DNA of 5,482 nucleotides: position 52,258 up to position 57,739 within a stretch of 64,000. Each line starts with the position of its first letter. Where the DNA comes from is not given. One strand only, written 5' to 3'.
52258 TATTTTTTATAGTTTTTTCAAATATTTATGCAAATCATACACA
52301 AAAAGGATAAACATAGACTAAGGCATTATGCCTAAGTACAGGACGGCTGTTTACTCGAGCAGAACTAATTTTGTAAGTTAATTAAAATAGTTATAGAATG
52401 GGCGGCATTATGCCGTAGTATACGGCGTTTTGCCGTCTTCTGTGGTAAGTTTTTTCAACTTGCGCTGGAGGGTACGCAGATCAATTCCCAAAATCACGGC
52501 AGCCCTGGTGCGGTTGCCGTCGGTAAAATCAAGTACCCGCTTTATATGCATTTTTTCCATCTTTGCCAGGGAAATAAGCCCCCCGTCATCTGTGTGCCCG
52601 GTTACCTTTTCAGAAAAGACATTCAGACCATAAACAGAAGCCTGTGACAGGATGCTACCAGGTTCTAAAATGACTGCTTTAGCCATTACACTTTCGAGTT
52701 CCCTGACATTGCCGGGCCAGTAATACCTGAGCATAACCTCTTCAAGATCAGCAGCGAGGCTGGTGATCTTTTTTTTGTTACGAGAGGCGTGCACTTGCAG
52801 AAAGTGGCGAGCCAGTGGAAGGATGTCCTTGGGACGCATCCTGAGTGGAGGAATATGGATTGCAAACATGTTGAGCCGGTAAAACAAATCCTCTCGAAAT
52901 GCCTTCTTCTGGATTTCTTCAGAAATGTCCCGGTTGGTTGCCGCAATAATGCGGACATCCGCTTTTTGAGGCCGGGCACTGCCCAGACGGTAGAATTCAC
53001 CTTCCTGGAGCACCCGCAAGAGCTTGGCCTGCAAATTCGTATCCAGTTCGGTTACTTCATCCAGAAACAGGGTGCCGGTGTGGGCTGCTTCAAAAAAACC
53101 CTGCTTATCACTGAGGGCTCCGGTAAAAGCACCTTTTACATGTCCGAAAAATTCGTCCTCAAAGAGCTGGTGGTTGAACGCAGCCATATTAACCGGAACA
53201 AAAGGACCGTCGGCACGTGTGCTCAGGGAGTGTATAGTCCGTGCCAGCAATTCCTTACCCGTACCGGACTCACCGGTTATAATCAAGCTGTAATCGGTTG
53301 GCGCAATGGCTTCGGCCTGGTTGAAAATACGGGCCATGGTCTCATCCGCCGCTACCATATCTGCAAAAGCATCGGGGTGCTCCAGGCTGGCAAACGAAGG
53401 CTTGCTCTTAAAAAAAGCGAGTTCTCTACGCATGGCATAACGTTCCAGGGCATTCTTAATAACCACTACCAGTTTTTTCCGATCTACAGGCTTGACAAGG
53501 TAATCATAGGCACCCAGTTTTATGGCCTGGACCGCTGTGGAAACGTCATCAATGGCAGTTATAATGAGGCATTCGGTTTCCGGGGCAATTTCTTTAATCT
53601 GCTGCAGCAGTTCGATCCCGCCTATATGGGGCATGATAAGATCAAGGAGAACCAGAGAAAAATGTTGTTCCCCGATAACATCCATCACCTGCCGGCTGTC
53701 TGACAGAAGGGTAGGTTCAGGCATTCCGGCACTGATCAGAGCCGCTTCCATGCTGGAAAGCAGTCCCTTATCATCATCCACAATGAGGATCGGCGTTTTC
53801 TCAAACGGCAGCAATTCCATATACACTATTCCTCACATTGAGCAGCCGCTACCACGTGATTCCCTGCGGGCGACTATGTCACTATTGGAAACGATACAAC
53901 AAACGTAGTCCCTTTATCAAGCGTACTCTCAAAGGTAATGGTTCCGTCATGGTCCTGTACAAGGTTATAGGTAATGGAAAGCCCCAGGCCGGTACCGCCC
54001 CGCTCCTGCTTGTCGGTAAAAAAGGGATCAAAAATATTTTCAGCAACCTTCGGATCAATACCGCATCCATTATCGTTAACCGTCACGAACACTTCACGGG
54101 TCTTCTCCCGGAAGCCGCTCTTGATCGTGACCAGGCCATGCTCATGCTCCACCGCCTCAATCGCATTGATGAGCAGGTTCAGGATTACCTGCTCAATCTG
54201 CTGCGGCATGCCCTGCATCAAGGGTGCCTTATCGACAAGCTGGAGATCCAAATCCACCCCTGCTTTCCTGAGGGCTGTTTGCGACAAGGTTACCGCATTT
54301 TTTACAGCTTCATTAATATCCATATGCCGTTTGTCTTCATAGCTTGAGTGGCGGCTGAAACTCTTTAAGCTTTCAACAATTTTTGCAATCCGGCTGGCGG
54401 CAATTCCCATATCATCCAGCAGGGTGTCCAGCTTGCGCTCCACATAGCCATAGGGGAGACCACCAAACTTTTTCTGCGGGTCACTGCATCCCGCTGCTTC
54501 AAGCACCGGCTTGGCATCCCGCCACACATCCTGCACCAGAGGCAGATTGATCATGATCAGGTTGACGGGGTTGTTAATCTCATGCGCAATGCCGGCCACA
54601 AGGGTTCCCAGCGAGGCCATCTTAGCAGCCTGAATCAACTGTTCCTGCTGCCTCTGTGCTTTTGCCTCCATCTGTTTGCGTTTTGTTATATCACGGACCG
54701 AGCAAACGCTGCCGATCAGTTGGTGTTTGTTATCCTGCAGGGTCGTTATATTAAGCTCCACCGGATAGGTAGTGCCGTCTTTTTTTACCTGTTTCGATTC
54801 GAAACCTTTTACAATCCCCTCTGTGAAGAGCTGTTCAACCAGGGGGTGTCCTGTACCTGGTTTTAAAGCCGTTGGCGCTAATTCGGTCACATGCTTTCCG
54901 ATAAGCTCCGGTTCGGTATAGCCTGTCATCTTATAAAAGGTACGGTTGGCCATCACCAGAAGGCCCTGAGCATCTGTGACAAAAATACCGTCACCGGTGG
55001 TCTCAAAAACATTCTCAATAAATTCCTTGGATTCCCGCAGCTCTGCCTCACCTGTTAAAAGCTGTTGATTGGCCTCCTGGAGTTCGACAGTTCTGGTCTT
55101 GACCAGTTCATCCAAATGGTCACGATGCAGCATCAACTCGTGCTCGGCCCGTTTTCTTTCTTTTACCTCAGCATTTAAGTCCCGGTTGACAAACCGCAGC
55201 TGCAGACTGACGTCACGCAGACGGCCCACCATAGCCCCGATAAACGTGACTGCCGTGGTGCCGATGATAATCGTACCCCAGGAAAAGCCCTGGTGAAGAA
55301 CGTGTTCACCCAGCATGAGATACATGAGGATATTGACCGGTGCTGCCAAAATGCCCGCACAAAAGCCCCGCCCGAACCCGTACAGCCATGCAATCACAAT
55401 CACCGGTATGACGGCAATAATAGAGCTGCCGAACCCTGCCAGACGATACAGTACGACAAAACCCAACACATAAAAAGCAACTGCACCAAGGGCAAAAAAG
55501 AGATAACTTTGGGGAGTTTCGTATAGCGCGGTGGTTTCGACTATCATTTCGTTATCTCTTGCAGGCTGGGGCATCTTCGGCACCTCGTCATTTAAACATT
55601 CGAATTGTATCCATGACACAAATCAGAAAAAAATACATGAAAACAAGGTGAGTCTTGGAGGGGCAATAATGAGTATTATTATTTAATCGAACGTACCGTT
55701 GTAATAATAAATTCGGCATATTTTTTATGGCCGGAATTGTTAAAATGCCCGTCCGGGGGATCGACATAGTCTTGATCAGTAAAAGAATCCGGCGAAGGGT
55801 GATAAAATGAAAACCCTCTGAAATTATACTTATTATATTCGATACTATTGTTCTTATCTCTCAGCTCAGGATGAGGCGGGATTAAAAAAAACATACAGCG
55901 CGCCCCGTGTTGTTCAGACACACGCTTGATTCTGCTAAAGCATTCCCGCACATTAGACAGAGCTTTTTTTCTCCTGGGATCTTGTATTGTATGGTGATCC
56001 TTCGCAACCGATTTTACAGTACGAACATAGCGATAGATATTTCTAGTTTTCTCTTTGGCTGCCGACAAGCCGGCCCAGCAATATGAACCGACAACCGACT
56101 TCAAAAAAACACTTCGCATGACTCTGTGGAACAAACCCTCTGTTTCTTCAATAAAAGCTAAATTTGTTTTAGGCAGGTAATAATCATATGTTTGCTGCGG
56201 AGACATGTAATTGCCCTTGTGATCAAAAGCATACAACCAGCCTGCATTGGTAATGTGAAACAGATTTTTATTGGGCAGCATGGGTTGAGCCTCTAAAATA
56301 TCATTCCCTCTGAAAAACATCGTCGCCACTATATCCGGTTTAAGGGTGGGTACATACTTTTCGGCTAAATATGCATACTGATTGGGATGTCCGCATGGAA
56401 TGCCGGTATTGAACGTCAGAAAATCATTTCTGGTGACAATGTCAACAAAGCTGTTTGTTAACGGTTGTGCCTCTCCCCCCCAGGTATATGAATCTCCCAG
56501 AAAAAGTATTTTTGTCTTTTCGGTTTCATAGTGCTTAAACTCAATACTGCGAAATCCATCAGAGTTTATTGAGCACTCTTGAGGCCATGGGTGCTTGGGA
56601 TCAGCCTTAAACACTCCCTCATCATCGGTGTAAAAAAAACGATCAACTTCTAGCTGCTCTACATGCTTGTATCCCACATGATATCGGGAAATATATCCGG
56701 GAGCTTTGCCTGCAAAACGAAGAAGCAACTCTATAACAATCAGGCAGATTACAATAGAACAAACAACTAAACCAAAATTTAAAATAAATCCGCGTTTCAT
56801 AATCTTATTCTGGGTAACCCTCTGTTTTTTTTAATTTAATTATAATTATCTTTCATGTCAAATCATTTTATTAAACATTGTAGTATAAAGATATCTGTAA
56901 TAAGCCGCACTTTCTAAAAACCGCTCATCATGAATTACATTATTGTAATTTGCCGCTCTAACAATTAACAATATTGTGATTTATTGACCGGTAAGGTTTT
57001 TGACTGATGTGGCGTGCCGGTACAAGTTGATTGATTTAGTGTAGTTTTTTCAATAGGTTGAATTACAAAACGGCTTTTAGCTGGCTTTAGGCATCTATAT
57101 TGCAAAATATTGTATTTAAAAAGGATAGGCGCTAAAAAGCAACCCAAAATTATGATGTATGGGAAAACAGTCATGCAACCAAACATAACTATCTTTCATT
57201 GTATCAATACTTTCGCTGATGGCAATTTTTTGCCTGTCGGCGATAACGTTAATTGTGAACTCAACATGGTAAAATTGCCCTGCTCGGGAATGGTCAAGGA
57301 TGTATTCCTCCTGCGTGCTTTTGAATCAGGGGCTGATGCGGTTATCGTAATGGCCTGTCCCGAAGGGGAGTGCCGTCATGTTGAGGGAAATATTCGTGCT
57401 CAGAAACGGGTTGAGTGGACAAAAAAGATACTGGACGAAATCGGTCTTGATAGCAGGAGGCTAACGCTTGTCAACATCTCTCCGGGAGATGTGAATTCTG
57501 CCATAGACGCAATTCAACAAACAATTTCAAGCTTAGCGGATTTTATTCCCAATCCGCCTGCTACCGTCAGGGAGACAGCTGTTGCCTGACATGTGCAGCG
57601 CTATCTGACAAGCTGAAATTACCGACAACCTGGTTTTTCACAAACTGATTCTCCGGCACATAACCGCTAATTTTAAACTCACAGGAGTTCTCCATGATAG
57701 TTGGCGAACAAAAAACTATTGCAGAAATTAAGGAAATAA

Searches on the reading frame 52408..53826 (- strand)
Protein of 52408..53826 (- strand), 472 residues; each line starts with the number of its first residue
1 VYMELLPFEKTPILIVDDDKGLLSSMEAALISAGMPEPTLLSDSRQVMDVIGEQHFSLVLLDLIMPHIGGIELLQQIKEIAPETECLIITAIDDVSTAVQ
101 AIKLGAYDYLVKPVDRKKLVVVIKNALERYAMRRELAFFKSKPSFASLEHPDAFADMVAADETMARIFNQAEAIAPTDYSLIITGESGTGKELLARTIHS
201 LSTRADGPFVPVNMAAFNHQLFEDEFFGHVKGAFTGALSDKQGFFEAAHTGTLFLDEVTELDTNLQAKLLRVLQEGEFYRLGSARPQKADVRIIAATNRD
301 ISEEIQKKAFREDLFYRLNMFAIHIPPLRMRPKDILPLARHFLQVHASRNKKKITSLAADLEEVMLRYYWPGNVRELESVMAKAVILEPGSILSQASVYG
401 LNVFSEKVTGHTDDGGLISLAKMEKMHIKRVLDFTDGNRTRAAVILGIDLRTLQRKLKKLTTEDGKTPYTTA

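Call 38: search_protein_families(library=pfam, proteins=[window:52408-53826:-], max_evalue=0.000001)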
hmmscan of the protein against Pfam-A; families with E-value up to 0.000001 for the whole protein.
window:52408-53826:- (472 aa): 6 families
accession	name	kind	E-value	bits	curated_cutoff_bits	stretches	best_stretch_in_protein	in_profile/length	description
PF00158.32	Sigma54_activat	-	3.8e-67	225.6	20.2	1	158-324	2-168/168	Sigma-54 interaction domain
PF00072.30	Response_reg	-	4.4e-26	91.7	30.2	1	13-123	1-110/111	Response regulator receiver domain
PF14532.12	Sigma54_activ_2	-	4.2e-21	76.1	25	1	160-328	3-138/138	Sigma-54 interaction domain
PF25601.1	AAA_lid_14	-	1.7e-18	66.6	27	1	329-395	1-67/87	AAA+ ATPase lid domain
PF02954.25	HTH_8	-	5.1e-13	48.9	22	1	420-460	2-42/42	Bacterial regulatory protein, Fis family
PF07728.20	AAA_5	-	2.8e-10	40.8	22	1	181-301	2-125/139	AAA domain (dynein-related subfamily)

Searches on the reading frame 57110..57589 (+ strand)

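Call 38: search_protein_families(library=pfam, proteins=[window:57110-57589:+], max_evalue=0.000001)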
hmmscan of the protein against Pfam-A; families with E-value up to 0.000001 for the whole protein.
window:57110-57589:+ (159 aa): 1 family
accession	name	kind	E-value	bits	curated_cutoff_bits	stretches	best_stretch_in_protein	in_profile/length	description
PF02662.21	FlpD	-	1.5e-25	90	22.3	1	49-142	26-119/123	Methyl-viologen-reducing hydrogenase, delta subunit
